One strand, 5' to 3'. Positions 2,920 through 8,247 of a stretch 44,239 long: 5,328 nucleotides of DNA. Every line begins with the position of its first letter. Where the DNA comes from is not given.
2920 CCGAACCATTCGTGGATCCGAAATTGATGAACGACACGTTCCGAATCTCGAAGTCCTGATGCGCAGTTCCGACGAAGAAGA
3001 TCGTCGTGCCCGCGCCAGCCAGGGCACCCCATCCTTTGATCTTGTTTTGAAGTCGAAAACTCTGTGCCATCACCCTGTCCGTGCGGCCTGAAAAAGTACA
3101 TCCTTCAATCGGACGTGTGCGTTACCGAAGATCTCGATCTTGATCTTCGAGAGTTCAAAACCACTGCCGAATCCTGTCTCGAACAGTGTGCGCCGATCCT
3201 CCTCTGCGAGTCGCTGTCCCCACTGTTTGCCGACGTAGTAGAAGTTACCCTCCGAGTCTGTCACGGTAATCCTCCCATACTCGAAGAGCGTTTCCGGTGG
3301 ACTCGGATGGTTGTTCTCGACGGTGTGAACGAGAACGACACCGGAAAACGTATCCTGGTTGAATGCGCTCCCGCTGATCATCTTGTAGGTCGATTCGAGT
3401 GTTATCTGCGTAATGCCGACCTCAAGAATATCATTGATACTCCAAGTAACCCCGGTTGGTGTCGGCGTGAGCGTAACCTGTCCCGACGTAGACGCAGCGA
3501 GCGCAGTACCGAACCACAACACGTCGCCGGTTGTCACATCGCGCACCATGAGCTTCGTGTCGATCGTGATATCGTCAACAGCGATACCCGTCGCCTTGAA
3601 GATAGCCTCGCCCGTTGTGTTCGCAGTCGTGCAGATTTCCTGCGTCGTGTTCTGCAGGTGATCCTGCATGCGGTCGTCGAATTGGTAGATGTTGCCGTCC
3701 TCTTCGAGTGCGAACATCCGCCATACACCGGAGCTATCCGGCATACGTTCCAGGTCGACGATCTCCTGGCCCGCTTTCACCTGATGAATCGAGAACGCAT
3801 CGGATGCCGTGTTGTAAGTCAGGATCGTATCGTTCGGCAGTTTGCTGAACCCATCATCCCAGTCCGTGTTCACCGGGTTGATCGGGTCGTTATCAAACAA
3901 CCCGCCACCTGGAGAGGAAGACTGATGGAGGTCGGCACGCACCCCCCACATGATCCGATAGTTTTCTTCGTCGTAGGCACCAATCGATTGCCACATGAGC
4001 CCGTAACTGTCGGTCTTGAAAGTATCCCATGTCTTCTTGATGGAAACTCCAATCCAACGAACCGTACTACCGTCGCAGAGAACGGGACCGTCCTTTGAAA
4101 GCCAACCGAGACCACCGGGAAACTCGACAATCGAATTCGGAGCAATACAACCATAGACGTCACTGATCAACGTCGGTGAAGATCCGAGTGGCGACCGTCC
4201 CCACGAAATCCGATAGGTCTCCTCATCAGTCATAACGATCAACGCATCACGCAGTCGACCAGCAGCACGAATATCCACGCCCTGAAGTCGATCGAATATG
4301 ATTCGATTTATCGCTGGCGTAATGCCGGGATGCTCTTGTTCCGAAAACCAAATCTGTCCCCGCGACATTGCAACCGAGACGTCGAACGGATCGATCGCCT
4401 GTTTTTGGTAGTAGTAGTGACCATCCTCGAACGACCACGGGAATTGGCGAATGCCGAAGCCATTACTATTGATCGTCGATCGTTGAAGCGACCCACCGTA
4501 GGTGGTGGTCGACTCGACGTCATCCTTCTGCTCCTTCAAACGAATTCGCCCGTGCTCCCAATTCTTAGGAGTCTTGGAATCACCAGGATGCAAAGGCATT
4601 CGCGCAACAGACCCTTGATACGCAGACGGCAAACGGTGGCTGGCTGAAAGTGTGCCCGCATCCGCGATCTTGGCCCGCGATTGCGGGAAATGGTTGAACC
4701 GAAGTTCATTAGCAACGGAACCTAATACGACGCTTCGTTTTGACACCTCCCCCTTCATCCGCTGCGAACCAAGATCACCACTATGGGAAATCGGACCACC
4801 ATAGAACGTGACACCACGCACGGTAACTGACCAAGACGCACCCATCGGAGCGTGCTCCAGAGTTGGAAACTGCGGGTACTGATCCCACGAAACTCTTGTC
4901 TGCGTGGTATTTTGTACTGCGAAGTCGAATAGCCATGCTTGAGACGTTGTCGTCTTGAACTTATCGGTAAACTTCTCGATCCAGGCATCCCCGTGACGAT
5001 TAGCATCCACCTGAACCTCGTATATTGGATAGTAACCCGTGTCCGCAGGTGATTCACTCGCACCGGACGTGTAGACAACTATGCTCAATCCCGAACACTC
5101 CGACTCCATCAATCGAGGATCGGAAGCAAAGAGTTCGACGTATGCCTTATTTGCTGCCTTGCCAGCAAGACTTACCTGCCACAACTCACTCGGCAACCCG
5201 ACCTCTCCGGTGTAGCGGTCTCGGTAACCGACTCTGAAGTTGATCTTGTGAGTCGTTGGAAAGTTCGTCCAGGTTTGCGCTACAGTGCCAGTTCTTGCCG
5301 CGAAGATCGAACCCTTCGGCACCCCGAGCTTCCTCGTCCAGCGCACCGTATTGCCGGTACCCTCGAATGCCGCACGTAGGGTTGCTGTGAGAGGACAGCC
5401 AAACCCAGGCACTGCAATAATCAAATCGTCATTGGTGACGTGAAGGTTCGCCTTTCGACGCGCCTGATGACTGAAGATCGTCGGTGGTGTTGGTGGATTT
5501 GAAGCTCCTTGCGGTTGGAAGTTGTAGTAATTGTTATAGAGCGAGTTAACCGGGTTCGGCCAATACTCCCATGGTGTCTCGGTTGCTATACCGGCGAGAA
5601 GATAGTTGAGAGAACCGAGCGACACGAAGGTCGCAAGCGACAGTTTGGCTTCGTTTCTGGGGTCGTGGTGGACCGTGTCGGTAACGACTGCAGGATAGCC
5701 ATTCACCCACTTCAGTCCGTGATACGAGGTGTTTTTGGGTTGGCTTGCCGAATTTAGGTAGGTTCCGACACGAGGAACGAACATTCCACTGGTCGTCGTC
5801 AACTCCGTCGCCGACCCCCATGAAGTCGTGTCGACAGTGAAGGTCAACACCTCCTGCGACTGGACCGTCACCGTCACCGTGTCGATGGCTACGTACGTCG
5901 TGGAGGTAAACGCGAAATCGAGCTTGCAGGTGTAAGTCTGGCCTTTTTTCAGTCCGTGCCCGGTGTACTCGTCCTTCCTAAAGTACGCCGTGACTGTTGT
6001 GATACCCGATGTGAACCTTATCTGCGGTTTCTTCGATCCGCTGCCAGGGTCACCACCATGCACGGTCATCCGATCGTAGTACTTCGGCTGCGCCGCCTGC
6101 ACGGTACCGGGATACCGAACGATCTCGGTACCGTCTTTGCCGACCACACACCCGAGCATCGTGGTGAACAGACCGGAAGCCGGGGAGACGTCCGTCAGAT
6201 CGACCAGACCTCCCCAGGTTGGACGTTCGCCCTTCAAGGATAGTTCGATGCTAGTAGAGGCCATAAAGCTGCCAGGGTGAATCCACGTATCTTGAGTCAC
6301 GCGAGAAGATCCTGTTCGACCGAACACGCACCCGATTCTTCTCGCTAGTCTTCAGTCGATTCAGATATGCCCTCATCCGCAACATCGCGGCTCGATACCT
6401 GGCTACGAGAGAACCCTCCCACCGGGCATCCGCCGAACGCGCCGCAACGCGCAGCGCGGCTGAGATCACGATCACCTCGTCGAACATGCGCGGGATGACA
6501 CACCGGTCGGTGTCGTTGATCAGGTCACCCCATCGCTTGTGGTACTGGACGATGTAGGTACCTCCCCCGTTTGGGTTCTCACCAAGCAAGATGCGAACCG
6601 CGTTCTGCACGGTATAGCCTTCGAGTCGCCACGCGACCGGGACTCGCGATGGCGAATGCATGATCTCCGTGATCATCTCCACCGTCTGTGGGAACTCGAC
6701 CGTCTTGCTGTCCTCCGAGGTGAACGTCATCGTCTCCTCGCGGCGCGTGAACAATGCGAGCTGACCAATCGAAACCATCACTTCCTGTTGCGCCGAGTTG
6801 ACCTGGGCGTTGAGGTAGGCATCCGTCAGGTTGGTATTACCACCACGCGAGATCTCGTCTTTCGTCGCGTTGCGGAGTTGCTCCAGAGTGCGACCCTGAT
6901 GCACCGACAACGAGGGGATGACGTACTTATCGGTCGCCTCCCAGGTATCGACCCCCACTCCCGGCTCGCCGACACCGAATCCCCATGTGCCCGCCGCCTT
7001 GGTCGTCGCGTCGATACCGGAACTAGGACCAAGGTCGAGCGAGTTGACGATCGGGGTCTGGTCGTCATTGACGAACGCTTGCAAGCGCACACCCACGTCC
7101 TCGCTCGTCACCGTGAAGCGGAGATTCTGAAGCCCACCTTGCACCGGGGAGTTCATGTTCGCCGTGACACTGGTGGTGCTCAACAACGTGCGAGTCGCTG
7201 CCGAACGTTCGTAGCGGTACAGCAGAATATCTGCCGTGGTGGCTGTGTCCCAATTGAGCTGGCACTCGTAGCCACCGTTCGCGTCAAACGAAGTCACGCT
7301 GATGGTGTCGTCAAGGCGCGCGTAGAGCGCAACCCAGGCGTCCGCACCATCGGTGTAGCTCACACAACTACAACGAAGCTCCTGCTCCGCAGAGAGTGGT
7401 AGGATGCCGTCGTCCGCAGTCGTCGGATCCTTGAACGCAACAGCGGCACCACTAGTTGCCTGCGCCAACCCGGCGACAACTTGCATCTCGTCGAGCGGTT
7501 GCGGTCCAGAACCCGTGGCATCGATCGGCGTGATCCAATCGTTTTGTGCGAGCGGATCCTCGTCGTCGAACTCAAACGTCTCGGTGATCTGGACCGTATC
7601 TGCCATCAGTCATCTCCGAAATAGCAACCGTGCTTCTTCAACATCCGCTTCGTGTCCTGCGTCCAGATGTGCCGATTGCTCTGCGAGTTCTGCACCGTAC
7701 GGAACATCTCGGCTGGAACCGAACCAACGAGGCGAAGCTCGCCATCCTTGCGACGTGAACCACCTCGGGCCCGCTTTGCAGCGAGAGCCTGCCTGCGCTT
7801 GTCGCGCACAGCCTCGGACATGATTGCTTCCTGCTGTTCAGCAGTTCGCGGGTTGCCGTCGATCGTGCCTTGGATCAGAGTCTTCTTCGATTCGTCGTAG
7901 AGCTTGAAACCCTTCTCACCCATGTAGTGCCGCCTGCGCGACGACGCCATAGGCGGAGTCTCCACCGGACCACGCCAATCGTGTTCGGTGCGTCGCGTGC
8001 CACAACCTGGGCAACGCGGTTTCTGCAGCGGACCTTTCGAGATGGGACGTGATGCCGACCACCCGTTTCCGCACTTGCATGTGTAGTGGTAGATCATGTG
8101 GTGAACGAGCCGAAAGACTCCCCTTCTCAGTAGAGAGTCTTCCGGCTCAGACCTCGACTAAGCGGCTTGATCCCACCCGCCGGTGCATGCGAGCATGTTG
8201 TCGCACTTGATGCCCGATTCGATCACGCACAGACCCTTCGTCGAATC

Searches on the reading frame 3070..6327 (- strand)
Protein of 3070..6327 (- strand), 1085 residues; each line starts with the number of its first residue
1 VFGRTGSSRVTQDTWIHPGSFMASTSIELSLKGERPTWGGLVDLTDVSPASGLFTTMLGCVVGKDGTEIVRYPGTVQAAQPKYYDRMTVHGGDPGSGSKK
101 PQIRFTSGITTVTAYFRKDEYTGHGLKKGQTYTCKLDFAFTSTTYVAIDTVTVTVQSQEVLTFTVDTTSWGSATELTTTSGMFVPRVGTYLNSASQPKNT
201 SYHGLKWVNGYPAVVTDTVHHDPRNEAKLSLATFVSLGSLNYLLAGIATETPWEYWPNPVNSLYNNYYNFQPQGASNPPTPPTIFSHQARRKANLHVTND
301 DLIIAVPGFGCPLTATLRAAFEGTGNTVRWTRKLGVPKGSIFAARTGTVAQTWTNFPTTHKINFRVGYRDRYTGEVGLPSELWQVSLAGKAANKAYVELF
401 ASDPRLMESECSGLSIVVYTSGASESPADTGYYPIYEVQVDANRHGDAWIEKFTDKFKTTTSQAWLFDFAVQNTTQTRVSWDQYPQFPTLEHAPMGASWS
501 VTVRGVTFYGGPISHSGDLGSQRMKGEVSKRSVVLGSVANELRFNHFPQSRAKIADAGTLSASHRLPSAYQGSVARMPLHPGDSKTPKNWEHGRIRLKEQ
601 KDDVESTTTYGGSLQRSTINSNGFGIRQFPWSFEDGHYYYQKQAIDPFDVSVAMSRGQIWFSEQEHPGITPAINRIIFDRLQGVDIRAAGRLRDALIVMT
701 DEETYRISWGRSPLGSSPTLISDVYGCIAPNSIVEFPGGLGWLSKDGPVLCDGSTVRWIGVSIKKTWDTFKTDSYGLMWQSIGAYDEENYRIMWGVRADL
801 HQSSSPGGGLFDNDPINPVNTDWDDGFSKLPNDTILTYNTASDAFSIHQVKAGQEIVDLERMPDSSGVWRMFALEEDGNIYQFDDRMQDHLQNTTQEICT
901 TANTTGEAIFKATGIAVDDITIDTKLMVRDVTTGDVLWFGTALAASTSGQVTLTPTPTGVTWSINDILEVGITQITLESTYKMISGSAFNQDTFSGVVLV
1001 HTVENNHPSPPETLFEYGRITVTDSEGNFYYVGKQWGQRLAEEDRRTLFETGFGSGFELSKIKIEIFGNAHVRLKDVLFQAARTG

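Call 12: search_protein_families(library=pfam, max_evalue=0.01, proteins=[window:3070-6327:-])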
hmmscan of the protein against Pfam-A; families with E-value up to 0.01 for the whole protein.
window:3070-6327:- (1085 aa): 0 families

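Call 14: search_protein_families(library=phrogs, max_evalue=0.001, proteins=[window:3070-6327:-])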
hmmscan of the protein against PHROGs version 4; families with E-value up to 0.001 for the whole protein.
window:3070-6327:- (1085 aa): 1 family
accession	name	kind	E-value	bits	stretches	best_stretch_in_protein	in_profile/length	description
phrog_511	-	head and packaging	1.2e-05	24.9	1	674-758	599-678/862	internal virion protein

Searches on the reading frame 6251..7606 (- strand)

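Call 12: search_protein_families(library=pfam, max_evalue=0.01, proteins=[window:6251-7606:-])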
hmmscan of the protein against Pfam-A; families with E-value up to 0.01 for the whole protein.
window:6251-7606:- (451 aa): 1 family
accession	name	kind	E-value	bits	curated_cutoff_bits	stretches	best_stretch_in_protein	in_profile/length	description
PF17152.10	CHASE8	-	0.0024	18.5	27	1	39-83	7-51/102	Periplasmic sensor domain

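Call 14: search_protein_families(library=phrogs, max_evalue=0.001, proteins=[window:6251-7606:-])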
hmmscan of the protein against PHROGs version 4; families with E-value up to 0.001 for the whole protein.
window:6251-7606:- (451 aa): 0 families

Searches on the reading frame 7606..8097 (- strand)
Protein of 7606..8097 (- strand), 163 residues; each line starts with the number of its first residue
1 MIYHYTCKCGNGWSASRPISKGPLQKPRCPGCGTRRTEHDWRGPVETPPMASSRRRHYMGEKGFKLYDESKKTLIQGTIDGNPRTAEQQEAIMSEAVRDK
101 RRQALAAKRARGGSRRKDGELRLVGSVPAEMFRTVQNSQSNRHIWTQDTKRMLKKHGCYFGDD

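Call 39: search_protein_families(library=pfam, max_evalue=0.1, proteins=[window:7606-8097:-])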
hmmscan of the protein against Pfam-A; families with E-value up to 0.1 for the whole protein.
window:7606-8097:- (163 aa): 2 families
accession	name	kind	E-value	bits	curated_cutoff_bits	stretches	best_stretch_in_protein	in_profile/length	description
PF09723.15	Zn_ribbon_8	-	0.0007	20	34.4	1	2-36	3-36/41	Zinc ribbon domain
PF03837.19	RecT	-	0.083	12.9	24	0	115-155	121-163/198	RecT family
